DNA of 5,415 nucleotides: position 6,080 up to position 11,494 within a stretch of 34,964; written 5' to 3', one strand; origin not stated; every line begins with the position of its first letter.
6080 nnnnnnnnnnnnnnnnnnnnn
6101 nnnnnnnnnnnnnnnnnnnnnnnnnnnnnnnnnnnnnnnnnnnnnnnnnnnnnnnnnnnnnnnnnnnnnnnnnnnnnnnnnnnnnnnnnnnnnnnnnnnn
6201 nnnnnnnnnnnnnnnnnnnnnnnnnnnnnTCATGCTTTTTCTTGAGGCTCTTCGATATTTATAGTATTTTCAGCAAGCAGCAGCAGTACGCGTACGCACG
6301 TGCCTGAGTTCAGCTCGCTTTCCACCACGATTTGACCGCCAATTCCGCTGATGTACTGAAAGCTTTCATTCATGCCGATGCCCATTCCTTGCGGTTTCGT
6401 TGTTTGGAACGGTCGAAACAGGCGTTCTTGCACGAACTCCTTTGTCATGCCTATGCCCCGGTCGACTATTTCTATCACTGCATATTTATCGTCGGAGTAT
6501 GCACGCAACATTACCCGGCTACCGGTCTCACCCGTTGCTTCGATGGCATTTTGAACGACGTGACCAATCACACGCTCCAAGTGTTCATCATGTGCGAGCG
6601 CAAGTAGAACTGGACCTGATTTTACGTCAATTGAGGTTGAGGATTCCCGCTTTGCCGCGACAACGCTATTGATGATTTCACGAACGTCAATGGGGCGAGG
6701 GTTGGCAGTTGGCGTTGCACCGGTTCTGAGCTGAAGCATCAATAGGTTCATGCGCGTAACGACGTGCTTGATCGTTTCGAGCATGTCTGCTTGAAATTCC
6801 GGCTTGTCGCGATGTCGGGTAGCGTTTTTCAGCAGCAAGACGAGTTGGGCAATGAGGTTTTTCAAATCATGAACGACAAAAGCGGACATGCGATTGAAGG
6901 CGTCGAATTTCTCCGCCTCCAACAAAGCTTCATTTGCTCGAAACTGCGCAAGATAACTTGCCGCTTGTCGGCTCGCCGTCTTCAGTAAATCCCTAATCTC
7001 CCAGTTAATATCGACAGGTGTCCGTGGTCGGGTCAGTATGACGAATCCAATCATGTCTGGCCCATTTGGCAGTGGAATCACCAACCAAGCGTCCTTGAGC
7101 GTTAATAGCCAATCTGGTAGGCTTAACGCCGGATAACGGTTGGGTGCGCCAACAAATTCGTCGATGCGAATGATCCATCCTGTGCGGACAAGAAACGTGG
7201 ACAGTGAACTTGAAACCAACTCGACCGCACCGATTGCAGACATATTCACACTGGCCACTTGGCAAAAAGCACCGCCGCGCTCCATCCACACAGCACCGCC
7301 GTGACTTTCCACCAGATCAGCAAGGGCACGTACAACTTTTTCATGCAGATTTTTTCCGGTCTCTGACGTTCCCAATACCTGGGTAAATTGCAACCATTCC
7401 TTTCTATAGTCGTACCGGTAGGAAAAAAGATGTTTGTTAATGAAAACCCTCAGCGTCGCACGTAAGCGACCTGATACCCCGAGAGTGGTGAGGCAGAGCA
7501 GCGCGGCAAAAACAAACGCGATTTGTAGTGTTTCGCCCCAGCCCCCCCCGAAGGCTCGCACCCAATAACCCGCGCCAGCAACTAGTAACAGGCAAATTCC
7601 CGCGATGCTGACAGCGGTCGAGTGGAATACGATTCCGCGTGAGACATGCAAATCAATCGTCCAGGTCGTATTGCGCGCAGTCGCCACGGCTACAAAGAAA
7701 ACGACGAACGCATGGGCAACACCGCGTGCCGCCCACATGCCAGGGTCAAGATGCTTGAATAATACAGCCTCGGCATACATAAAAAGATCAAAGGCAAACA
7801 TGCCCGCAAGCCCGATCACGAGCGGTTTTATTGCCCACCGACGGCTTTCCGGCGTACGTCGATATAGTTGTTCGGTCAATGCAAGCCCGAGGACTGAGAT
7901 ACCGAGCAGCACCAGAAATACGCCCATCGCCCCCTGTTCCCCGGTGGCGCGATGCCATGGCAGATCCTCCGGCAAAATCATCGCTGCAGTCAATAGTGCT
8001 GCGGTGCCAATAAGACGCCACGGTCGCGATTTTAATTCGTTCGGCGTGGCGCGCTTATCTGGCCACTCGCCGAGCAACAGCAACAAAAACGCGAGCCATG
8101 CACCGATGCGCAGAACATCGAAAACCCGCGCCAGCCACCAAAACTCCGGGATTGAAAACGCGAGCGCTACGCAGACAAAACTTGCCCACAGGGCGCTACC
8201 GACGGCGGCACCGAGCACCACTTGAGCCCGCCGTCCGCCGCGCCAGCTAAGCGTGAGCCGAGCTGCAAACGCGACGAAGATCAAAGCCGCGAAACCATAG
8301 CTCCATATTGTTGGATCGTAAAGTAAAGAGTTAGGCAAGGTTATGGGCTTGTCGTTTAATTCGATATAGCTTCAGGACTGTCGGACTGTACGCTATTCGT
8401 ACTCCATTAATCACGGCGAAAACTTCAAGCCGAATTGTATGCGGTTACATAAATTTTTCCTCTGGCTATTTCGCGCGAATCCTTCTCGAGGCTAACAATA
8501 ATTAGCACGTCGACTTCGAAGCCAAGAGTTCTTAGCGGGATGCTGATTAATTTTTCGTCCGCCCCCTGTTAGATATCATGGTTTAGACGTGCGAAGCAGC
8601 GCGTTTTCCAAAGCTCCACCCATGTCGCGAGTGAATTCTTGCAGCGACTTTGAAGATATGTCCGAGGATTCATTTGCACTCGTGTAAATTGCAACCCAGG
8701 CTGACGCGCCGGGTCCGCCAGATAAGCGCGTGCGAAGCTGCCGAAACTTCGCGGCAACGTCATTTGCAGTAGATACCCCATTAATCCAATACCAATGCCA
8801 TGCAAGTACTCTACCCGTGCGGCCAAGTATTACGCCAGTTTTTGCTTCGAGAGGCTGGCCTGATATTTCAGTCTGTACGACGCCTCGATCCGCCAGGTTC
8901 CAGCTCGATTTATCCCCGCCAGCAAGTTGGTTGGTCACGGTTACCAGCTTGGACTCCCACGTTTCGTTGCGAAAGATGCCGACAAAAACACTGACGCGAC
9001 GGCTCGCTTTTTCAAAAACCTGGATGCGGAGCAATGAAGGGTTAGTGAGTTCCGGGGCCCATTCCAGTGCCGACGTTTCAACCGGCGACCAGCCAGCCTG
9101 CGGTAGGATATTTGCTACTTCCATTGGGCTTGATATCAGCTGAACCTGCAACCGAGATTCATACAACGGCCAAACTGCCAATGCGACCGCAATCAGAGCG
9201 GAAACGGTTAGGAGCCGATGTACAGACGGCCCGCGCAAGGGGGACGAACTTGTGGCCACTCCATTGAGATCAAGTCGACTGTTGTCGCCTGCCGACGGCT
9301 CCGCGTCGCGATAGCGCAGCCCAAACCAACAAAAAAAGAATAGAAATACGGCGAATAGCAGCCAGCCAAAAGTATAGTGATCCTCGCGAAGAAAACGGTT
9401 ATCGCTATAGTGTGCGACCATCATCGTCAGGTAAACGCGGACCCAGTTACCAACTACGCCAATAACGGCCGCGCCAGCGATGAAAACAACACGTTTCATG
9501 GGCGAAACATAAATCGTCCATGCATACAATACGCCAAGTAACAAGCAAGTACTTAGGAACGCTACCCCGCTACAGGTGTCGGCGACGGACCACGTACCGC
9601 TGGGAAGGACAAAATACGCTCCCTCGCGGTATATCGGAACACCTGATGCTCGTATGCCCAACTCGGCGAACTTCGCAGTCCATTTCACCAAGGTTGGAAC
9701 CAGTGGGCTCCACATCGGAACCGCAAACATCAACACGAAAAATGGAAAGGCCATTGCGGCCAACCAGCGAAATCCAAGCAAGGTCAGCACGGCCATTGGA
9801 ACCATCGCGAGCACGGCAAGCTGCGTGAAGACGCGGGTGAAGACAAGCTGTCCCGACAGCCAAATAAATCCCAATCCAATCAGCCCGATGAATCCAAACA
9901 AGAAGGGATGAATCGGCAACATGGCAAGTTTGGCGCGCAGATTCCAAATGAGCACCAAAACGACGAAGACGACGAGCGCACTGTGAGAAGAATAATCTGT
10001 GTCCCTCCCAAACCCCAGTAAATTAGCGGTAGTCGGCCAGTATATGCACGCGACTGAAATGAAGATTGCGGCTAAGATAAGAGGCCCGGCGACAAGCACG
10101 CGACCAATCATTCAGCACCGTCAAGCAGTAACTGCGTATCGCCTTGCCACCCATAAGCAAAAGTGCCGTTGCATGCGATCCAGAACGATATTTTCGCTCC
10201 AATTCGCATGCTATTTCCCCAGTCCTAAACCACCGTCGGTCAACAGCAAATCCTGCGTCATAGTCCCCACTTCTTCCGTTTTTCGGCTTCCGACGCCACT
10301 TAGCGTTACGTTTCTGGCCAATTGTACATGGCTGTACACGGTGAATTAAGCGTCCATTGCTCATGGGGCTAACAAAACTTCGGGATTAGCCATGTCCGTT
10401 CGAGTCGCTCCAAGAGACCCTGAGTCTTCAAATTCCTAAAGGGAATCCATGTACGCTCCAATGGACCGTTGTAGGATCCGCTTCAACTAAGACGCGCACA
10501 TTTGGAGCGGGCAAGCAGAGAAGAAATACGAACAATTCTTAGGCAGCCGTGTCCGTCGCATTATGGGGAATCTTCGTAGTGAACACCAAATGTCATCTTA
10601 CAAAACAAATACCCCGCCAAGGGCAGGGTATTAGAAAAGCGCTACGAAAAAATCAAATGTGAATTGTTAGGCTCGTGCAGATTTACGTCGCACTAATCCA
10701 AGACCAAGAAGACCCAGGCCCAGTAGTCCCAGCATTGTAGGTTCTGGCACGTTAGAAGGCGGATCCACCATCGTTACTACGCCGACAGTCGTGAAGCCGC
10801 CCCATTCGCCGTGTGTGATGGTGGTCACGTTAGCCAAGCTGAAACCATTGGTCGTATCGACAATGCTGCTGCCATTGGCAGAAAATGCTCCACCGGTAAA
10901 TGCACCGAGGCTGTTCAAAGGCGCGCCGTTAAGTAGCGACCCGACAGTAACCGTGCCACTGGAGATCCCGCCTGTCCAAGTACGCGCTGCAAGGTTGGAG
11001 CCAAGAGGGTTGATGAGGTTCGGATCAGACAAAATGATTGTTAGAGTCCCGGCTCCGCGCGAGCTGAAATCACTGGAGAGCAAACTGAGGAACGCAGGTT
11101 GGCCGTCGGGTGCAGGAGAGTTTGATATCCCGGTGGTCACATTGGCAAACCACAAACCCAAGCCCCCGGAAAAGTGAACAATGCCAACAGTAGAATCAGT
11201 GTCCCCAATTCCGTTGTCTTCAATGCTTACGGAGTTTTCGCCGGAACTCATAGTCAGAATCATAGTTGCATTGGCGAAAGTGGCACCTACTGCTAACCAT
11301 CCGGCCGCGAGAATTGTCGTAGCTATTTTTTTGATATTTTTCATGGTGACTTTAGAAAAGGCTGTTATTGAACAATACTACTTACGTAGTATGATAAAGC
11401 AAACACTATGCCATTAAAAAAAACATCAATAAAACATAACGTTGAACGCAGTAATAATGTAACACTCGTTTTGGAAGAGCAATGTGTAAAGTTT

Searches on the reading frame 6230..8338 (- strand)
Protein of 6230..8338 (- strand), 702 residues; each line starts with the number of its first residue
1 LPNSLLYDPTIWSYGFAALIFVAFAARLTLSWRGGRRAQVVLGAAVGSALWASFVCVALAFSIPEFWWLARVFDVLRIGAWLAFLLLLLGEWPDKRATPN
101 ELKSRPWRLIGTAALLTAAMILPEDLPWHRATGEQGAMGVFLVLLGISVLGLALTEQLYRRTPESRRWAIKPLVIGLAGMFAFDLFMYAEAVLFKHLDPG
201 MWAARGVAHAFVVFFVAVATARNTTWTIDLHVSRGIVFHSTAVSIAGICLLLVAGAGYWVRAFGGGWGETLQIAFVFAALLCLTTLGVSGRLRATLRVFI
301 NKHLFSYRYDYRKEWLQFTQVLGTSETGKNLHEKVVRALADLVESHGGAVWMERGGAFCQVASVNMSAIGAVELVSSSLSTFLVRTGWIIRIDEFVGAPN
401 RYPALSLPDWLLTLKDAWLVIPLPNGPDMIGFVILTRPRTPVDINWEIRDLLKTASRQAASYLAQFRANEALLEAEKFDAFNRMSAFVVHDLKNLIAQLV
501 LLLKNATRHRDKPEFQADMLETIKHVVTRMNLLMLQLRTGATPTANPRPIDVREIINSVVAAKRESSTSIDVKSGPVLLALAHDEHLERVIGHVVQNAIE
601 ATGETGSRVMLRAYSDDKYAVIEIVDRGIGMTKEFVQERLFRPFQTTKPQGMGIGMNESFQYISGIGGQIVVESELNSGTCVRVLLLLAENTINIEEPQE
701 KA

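Call 7: search_protein_families(library=ncbifam, proteins=[window:6230-8338:-], max_evalue=0.00001)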
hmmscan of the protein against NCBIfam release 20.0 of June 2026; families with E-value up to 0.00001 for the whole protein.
window:6230-8338:- (702 aa): 36 families (the best 25 are shown)
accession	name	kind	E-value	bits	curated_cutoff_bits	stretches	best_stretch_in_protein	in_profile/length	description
TIGR02916.1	PEP_his_kin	equivalog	9.4e-229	761.4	300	1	12-686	1-678/679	XrtA/PEP-CTERM system histidine kinase PrsK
NF008468.0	PRK11360.1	equivalog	6e-24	84.3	646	1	465-690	380-610/616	two-component system sensor histidine kinase AtoS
NF053867.1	SprKinKinDBac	equivalog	6e-17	61.3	775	1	474-689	279-498/500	sporulation kinase KinD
NF052574.1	HisKinEspCMyxo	equivalog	1.3e-14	53.3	1200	1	471-696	407-645/785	serine histidine kinase EspC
NF010411.0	PRK13837.1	equivalog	2.1e-13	49.2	647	1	470-686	439-673/828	two-component system VirA-like sensor kinase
NF052573.1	HisKinEspAMyxo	equivalog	3.9e-13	48.3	1400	1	602-695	519-618/755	serine histidine kinase EspA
NF007688.0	PRK10364.1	equivalog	5.6e-13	48.4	479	1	470-687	229-450/460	two-component system sensor histidine kinase ZraS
NF010076.0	PRK13557.1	subfamily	2.2e-12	46.2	631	1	468-697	150-403/540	histidine kinase famiy protein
NF046044.1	PnpS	equivalog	1.7e-11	43.7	400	1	513-686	203-389/390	two-component system histidine kinase PnpS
NF046026.1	HisKinCckACaul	equivalog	1.9e-11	42.8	1000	1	469-696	290-540/678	cell cycle histidine kinase CckA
NF047794.1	HisKinPtgB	equivalog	3.7e-11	42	1000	1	497-682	458-649/656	two-component system sensor histidine kinase PgtB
NF041777.1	sens_FixL_Rhizob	equivalog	4.2e-11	42.2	850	1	582-690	374-483/485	sensor protein FixL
TIGR02966.1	phoR_proteo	equivalog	4.5e-11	42.3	334.2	1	488-684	121-331/333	phosphate regulon sensor histidine kinase PhoR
NF045595.1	HK_scytonemin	equivalog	1.2e-10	40.4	865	1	469-686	402-633/637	scytonemin biosynthesis sensor histidine kinase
NF040750.1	tetrathio_HK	equivalog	2.4e-10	39.6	750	1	451-676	307-542/555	tetrathionate respiration histidine kinase TtrS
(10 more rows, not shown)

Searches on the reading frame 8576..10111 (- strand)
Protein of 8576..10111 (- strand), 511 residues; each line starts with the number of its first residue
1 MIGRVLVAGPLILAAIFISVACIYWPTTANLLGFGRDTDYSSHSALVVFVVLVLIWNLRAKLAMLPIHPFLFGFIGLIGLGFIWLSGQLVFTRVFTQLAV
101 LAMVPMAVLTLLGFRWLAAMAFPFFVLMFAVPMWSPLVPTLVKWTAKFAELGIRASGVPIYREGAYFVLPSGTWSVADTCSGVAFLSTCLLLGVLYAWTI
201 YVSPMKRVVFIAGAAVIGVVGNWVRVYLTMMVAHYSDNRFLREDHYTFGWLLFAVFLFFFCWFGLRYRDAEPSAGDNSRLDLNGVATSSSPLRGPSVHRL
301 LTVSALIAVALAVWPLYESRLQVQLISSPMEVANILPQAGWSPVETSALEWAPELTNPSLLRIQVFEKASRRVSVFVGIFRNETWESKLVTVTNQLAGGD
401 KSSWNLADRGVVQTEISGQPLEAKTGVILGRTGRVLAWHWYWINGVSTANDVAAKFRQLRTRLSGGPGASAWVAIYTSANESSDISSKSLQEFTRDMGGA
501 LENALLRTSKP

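Call 7: search_protein_families(library=ncbifam, proteins=[window:8576-10111:-], max_evalue=0.00001)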
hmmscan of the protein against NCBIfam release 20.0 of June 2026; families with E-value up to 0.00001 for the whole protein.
window:8576-10111:- (511 aa): 10 families
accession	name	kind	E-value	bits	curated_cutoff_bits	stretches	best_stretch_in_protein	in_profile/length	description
TIGR03109.2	exosort_XrtA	exception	4.9e-65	219.5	208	1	12-269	2-261/261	exosortase A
NF038142.1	exosort_XrtW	exception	5.9e-50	170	425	1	12-502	4-491/494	exosortase W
TIGR02602.1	8TM_EpsH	subfamily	7.5e-46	156.6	105.55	1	38-266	7-239/241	exosortase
TIGR04152.1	exosort_VPLPA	exception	1.1e-32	113.8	400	1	39-502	9-482/486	VPLPA-CTERM-specific exosortase XrtD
TIGR02914.1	EpsI_fam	equivalog_domain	4.2e-23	81.7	42.8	1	335-503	4-172/174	exosortase C-terminal domain/associated protein EpsI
TIGR04178.1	exo_archaeo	signature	5e-15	55.6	23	1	175-263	2-90/97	exosortase/archaeosortase family protein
TIGR03113.1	exosort_XrtB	exception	5.5e-12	45.9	275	1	16-259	4-256/268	exosortase B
NF035943.2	exosort_XrtV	exception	1e-11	44.6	313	1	16-260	8-259/270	exosortase V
TIGR04151.1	exosort_VPDSG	exception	5.7e-11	42.4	300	1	13-259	31-291/306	VPDSG-CTERM-specific exosortase XrtC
TIGR03763.1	cyanoexo_CrtA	exception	4e-10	39.6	150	1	35-263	26-258/260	cyanoexosortase A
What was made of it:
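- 8576..10111 (-): Context: exosortase A fused to an EpsI domain. TIGR02914 scores 81.7 (call 7).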

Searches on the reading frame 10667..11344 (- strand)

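Call 7: search_protein_families(library=ncbifam, proteins=[window:10667-11344:-], max_evalue=0.00001)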
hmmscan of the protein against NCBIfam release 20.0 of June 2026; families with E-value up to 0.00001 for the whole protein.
window:10667-11344:- (225 aa): 2 families
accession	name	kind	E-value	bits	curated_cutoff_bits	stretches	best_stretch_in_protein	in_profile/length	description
NF038125.1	PEP_CTERM_THxN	subfamily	1.6e-07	31.1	85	1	185-221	209-245/246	THxN family PEP-CTERM protein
NF038129.1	PEP_NF038129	equivalog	3.5e-06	27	65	0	139-221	111-193/194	NF038129 family PEP-CTERM protein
